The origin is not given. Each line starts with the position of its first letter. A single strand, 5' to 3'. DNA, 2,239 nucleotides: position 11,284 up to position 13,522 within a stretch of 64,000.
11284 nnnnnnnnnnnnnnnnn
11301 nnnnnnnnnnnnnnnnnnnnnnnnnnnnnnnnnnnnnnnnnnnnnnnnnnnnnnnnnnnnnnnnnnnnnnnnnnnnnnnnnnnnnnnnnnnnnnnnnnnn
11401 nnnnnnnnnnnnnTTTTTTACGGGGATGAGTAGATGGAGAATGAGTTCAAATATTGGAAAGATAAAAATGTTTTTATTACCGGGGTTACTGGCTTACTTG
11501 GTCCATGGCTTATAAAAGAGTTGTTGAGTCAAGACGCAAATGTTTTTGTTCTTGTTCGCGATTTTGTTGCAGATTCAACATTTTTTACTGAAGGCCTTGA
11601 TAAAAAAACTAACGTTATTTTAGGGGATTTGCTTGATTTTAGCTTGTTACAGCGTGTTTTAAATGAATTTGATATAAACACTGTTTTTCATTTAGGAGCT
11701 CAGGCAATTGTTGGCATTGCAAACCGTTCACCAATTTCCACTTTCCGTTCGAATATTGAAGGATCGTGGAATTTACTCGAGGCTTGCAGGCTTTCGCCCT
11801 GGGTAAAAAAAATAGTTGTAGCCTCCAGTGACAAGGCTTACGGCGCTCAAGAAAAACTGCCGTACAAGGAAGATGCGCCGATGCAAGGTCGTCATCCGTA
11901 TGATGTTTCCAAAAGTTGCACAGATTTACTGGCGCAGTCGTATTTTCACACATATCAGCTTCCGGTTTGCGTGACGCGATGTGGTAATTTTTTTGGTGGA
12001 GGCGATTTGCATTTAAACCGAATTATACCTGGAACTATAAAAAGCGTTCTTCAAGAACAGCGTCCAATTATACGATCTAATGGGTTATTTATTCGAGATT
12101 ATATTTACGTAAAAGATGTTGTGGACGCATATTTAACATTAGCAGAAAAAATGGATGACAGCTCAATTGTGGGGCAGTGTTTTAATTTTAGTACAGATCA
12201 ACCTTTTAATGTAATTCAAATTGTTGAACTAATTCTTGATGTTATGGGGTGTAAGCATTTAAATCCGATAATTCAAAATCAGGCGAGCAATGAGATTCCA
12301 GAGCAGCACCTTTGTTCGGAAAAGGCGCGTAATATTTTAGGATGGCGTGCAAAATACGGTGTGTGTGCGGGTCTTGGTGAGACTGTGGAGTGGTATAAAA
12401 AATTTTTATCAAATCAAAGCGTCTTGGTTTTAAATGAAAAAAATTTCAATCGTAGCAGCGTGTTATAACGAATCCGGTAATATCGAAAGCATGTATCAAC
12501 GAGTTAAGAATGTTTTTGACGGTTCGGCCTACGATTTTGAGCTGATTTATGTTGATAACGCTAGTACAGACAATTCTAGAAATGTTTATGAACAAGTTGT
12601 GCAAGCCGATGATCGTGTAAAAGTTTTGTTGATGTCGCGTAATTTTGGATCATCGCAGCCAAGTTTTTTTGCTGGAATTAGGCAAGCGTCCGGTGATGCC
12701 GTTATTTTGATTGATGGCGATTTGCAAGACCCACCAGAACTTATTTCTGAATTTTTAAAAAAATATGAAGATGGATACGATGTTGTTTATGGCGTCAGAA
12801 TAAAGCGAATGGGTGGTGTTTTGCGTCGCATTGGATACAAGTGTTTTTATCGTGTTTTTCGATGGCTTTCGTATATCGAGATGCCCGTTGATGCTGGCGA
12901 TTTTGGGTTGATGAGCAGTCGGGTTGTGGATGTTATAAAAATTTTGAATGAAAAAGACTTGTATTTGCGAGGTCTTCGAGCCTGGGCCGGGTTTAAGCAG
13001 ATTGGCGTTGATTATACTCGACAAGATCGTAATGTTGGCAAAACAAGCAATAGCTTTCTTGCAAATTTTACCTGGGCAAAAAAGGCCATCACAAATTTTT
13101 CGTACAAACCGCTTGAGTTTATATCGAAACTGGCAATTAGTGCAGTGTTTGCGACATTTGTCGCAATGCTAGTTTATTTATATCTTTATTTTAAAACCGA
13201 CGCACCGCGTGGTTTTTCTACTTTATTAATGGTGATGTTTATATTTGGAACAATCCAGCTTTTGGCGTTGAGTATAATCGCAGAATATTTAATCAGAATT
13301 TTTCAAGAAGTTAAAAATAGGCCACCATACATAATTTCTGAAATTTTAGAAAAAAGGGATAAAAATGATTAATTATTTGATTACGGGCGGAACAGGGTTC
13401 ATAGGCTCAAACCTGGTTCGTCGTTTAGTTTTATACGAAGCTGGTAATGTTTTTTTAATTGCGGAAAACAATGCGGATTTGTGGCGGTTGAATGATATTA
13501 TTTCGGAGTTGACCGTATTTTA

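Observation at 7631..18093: Arn/PMT-style lipid-carrier glycosylation locus built on a CDP-dideoxyhexose pathway and flanked by two paralogous GT-C transferases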

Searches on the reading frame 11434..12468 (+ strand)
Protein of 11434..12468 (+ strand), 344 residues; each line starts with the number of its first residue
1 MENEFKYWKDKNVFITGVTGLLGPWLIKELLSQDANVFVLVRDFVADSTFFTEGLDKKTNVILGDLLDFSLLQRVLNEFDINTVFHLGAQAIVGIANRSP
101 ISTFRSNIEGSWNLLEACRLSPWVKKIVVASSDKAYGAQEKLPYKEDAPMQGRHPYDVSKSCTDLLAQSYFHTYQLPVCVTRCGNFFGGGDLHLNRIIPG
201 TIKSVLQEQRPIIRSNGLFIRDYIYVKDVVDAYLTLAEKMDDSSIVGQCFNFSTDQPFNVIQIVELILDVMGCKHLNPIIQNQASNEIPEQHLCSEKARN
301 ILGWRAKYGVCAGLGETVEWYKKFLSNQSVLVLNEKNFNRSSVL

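Call 3: search_protein_families(library=pfam, proteins=[window:11434-12468:+], max_evalue=0.01)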
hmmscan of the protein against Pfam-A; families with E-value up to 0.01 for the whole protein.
window:11434-12468:+ (344 aa): 7 families
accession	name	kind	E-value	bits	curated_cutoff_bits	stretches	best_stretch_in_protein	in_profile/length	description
PF01370.27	Epimerase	-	7.8e-48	163.4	20.9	1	13-242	1-230/240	NAD dependent epimerase/dehydratase family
PF16363.11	GDP_Man_Dehyd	-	1e-46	160.4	27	1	14-314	1-329/332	GDP-mannose 4,6 dehydratase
PF01073.25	3Beta_HSD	-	3.3e-16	59.6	22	1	15-275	2-272/280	3-beta hydroxysteroid dehydrogenase/isomerase family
PF02719.21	Polysacc_synt_2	-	1.2e-14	54.6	20.2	1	13-188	1-173/293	Polysaccharide biosynthesis protein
PF07993.18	NAD_binding_4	-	7.9e-11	42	20.1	1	15-188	1-209/258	Male sterility protein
PF04321.23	RmlD_sub_bind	-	1.9e-08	34.2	27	1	12-285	2-247/287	RmlD substrate binding domain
PF05368.20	NmrA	-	0.00038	20.6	27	1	10-80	2-71/298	NmrA-like family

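Call 4: search_protein_families(library=ncbifam, proteins=[window:11434-12468:+], max_evalue=0.001)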
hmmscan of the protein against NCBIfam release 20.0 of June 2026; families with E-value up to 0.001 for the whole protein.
window:11434-12468:+ (344 aa): 28 families (the best 25 are shown)
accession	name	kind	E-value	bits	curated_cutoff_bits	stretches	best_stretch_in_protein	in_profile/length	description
TIGR02622.1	CDP_4_6_dhtase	equivalog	2e-59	201.5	278.45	1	8-331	2-341/352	CDP-glucose 4,6-dehydratase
TIGR01181.1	dTDP_gluc_dehyt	equivalog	8.1e-44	150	365.1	1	13-323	2-313/321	dTDP-glucose 4,6-dehydratase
TIGR04180.1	EDH_00030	hypoth_equivalog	4e-40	137.7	475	1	13-308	1-296/297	NAD-dependent 4,6-dehydratase LegB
TIGR01179.1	galE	equivalog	8.7e-35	120.1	262.3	2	13-188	2-178/332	UDP-glucose 4-epimerase GalE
NF007582.0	PRK10217.1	equivalog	4.3e-23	82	698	1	11-321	2-331/355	dTDP-glucose 4,6-dehydratase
NF007956.0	PRK10675.1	subfamily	2.1e-21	76.4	394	2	12-162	2-155/338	UDP-glucose 4-epimerase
NF007490.0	PRK10084.1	subfamily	6.5e-21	74.7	649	1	13-323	3-336/361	dTDP-glucose 4,6-dehydratase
NF011728.1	PRK15181.1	equivalog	4.4e-19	68.7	760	1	11-322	16-338/348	Vi polysaccharide biosynthesis UDP-N-acetylglucosaminuronic acid C-4 epimerase TviC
TIGR02197.1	heptose_epim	equivalog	1.4e-17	63.9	274.6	1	14-272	2-261/316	ADP-glyceromanno-heptose 6-epimerase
TIGR01472.1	gmd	equivalog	1.1e-16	61.1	415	1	12-242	2-245/342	GDP-mannose 4,6-dehydratase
NF043036.1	ErythonDh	equivalog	1.4e-15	57.4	325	1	12-170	2-163/321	D-erythronate dehydrogenase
NF042423.1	oxyalk_red_Shew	equivalog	6.9e-15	54.9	580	1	11-280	9-263/331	2-alkyl-3-oxoalkanoate reductase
TIGR03589.1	PseB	equivalog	7.8e-14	51.3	407.75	1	9-136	3-129/324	UDP-N-acetylglucosamine 4,6-dehydratase (inverting)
TIGR03466.1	HpnA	hypoth_equivalog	6.2e-13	48.3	367.65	1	12-234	2-214/327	hopanoid-associated sugar epimerase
NF047922.1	GDPFucSynFcl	equivalog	1.4e-11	44.4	500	1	10-323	2-303/308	GDP-L-fucose synthase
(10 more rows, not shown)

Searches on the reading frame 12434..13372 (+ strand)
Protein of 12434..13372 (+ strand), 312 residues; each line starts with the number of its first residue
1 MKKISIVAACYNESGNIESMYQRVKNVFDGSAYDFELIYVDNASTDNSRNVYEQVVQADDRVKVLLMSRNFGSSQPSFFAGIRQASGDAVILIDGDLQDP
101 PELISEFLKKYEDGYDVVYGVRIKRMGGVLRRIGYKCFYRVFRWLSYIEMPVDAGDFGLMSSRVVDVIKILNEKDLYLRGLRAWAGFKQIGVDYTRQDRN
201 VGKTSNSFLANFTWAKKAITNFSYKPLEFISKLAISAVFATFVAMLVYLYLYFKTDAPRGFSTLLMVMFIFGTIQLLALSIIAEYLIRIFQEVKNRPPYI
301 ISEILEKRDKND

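Call 3: search_protein_families(library=pfam, proteins=[window:12434-13372:+], max_evalue=0.01)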
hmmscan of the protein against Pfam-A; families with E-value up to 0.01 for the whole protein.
window:12434-13372:+ (312 aa): 2 families
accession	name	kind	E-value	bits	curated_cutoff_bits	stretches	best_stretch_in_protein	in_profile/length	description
PF00535.33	Glycos_transf_2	-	1.3e-25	90.7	23.3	1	5-137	1-130/168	Glycosyl transferase family 2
PF13641.12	Glyco_tranf_2_3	-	0.00018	22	27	1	4-108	3-108/230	Glycosyltransferase like family 2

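Call 4: search_protein_families(library=ncbifam, proteins=[window:12434-13372:+], max_evalue=0.001)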
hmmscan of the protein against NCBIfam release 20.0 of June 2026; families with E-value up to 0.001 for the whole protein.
window:12434-13372:+ (312 aa): 17 families
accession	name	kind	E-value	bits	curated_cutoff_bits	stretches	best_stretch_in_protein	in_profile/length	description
NF047588.1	GlcsyltransPgfSStrep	equivalog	2.3e-64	217.6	500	1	3-303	2-304/308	glycosyltransferase PgfS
NF007986.1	PRK10714.1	equivalog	1.8e-39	135.6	529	1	1-307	5-314/316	undecaprenyl-phosphate 4-deoxy-4-formamido-L-arabinose transferase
TIGR03937.1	PgaC_IcaA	equivalog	1.8e-11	43.7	422.3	1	2-96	45-135/407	poly-beta-1,6-N-acetyl-D-glucosamine synthase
NF047683.1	TeichurnBiosyTuaG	equivalog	2.1e-10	40.7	400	1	3-102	7-102/252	teichuronic acid biosynthesis protein TuaG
NF050050.1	ProtGlycPglI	equivalog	2.3e-09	37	500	1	1-128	1-125/306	GalNAc(5)-diNAcBac-PP-undecaprenol beta-1,3-glucosyltransferase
NF041875.1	EPS_EpsD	equivalog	3e-08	33.5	370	1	4-119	1-112/325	exopolysaccharide biosynthesis glycosyltransferase EpsD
NF007482.0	PRK10073.1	equivalog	8.7e-08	31.5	423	1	2-108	6-107/334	glycosyltransferase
TIGR03111.1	glyc2_xrt_Gpos1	hypoth_equivalog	5.8e-07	28.7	363.95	1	3-117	50-162/439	TIGR03111 family XrtG-associated glycosyltransferase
NF038299.1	EPS_HpsN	equivalog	1.7e-06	27.2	425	1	3-117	2-112/317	hormogonium polysaccharide biosynthesis glycosyltransferase HpsN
TIGR04283.1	glyco_like_mftF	equivalog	4.8e-06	26.3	182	1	4-137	1-125/221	TIGR04283 family arsenosugar biosynthesis glycosyltransferase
NF041394.1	GtaseAglG_Halo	equivalog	7e-06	25.5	440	1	3-118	2-114/304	glucosyl-dolichyl phosphate glucuronosyltransferase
NF041391.1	DPhHxTase_Halo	equivalog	2.2e-05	23.5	375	1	10-127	3-109/213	dolichyl-phosphate hexose transferase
NF010496.0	PRK13915.1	equivalog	9e-05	21.7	262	1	2-102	31-133/307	glucosyl-3-phosphoglycerate synthase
NF038302.1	EPS_HpsE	equivalog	0.00014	21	300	1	4-99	3-99/307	hormogonium polysaccharide biosynthesis glycosyltransferase HpsE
NF053739.1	GlytfEpsEBac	equivalog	0.00014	21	450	1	3-97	2-93/265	glycosyltransferase EpsE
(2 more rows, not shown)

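Call 93: find_homologous_proteins(query=window:12434-13369:+, max_evalue=1e-30)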
Query window:12434-13369:+ (312 aa): 7379 proteins with E <= 1e-30 among 8000 candidates; the best 120 are listed.
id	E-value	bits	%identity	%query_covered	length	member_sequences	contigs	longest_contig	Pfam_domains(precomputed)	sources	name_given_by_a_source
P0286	2.5e-189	646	94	99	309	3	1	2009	PF00535.33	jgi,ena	-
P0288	9.9e-184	627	90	100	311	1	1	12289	PF00535.33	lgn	-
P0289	4.6e-178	609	87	99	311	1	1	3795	PF00535.33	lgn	-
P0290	8.9e-173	592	83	99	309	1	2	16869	PF13641.13,PF00535.33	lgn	-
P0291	3.1e-170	583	83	99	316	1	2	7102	PF00535.33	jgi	jgi:dolichol-phosphate mannosyltransferase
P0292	7.6e-169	579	80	99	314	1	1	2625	PF00535.33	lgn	-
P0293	7.3e-154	529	74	100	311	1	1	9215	PF00535.33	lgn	-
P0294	1.4e-153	528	74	100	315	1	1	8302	PF00535.33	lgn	-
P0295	4.5e-152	524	72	100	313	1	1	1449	PF00535.33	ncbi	-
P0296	2.8e-151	521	73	99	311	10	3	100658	PF00535.33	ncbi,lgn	-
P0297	8.4e-150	516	71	98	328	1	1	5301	PF00535.33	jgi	jgi:polyisoprenyl-phosphate glycosyltransferase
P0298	1.5e-146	505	73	99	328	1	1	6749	PF00535.33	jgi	jgi:dolichol-phosphate mannosyltransferase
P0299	2.0e-146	505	70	99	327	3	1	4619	PF13641.13,PF00535.33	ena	-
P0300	7.1e-146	503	72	99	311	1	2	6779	PF00535.33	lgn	-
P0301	1.3e-145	502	71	100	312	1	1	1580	PF00535.33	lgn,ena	-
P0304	4.9e-144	497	73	94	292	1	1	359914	PF00535.33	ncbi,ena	-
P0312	1.1e-137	476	66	100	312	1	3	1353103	PF00535.33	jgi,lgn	jgi:glycosyltransferase involved in cell wall biosynthesis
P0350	1.8e-128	446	65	98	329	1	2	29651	PF13641.13,PF00535.33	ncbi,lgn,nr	ncbi:glycosyltransferase family 2 protein [Candidatus Babeliales bacterium]|nr:glycosyltransferase f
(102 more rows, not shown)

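Call 94: find_encoding_contigs(protein=P0350, flank=9000, max_places=1)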
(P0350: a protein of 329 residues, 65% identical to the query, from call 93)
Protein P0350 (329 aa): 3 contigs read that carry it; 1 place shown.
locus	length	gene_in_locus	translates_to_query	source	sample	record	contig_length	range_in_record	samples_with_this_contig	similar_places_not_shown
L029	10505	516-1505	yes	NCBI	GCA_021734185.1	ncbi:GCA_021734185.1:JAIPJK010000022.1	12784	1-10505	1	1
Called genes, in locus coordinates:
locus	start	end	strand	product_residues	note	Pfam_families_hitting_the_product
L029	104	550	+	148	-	PF01370:Epimerase (weak), PF16363:GDP_Man_Dehyd (weak)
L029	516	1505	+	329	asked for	PF00535:Glycos_transf_2, PF13641:Glyco_tranf_2_3 (weak)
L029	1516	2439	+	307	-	PF05050:Methyltransf_21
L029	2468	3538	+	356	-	PF01073:3Beta_HSD, PF01370:Epimerase, PF02719:Polysacc_synt_2 (faint), PF16363:GDP_Man_Dehyd, PF07993:NAD_binding_4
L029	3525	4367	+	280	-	PF13292:DXP_synthase_N, PF00456:Transketolase_N, PF00676:E1_dh (weak)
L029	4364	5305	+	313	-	PF02779:Transket_pyr, PF02780:Transketolase_C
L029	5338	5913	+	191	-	-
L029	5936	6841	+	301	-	PF00535:Glycos_transf_2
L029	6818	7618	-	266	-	PF13489:Methyltransf_23, PF01209:Ubie_methyltran (weak), PF13847:Methyltransf_31, PF08241:Methyltransf_11, PF08242:Methyltransf_12, PF13649:Methyltransf_25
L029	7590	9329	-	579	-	PF00664:ABC_membrane, PF02463:SMC_N (weak), PF00005:ABC_tran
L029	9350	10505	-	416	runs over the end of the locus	PF00464:SHMT, PF00155:Aminotran_1_2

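Call 95: find_encoding_contigs(protein=P0312, flank=9000, max_places=1)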
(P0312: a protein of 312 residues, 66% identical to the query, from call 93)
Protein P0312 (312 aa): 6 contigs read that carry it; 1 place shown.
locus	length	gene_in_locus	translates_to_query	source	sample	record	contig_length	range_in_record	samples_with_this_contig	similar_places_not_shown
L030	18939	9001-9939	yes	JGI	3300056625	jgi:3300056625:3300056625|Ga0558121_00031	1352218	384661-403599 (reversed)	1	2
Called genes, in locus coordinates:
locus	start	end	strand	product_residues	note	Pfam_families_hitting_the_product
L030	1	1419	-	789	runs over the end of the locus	PF00580:UvrD-helicase, PF13245:AAA_19, PF13087:AAA_12 (faint), PF13361:UvrD_C, PF13538:UvrD_C_2 (weak)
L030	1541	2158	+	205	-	-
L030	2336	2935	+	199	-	-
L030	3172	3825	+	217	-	-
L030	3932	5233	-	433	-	PF03219:TLC, PF07690:MFS_1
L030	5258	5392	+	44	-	-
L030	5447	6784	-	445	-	PF03219:TLC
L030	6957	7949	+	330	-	PF00483:NTP_transferase, PF12804:NTP_transf_3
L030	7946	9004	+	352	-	PF01073:3Beta_HSD, PF01370:Epimerase, PF02719:Polysacc_synt_2, PF04321:RmlD_sub_bind, PF05368:NmrA (faint), PF07993:NAD_binding_4, PF16363:GDP_Man_Dehyd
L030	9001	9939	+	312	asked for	PF00535:Glycos_transf_2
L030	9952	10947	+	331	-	PF01073:3Beta_HSD, PF01370:Epimerase, PF02719:Polysacc_synt_2, PF04321:RmlD_sub_bind, PF07993:NAD_binding_4 (faint), PF13460:NAD_binding_10 (weak), PF16363:GDP_Man_Dehyd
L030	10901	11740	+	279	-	PF13292:DXP_synthase_N (faint), PF00456:Transketolase_N, PF00676:E1_dh (weak)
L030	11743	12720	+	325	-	PF02779:Transket_pyr, PF02780:Transketolase_C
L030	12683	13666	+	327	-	PF01370:Epimerase, PF02719:Polysacc_synt_2 (faint), PF04321:RmlD_sub_bind, PF01073:3Beta_HSD (weak), PF07993:NAD_binding_4 (faint), PF16363:GDP_Man_Dehyd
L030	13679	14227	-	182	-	-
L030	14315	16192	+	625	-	-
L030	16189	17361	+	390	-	PF13439:Glyco_transf_4 (weak), PF20706:GT4-conflict, PF00534:Glycos_transf_1, PF13692:Glyco_trans_1_4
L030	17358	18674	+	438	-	PF01943:Polysacc_synt (weak), PF13440:Polysacc_synt_3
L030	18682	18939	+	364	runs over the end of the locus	PF13524:Glyco_trans_1_2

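Call 96: find_encoding_contigs(protein=P0304, flank=9000, max_places=1)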
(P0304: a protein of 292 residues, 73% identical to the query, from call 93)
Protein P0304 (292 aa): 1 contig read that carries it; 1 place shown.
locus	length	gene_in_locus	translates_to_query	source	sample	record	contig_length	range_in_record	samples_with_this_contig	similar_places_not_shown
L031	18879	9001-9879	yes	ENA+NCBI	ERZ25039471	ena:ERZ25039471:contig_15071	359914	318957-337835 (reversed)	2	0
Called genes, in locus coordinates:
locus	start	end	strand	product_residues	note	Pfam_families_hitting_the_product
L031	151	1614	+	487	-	-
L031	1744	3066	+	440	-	-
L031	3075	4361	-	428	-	PF01520:Amidase_3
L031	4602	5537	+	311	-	PF01565:FAD_binding_4, PF02873:MurB_C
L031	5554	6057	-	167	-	PF00011:HSP20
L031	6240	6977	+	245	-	PF13489:Methyltransf_23, PF13847:Methyltransf_31, PF08241:Methyltransf_11, PF08242:Methyltransf_12, PF13649:Methyltransf_25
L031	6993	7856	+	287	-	PF00483:NTP_transferase, PF12804:NTP_transf_3 (weak)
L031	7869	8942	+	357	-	PF01073:3Beta_HSD, PF01370:Epimerase, PF02719:Polysacc_synt_2, PF04321:RmlD_sub_bind, PF05368:NmrA, PF16363:GDP_Man_Dehyd, PF07993:NAD_binding_4, PF13460:NAD_binding_10 (weak)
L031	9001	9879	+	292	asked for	PF00535:Glycos_transf_2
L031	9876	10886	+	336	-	PF01073:3Beta_HSD, PF01370:Epimerase, PF02719:Polysacc_synt_2, PF04321:RmlD_sub_bind, PF07993:NAD_binding_4, PF08659:KR (weak), PF13460:NAD_binding_10 (weak), PF16363:GDP_Man_Dehyd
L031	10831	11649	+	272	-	PF00456:Transketolase_N, PF13292:DXP_synthase_N (faint), PF00676:E1_dh (weak), PF02775:TPP_enzyme_C (weak)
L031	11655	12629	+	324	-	PF02779:Transket_pyr, PF02780:Transketolase_C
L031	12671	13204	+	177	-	PF00254:FKBP_C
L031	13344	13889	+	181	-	-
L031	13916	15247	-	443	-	-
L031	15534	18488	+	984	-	PF00133:tRNA-synt_1, PF09334:tRNA-synt_1g, PF01406:tRNA-synt_1e (weak), PF09334:tRNA-synt_1g (weak), PF08264:Anticodon_1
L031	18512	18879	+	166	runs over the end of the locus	PF04073:tRNA_edit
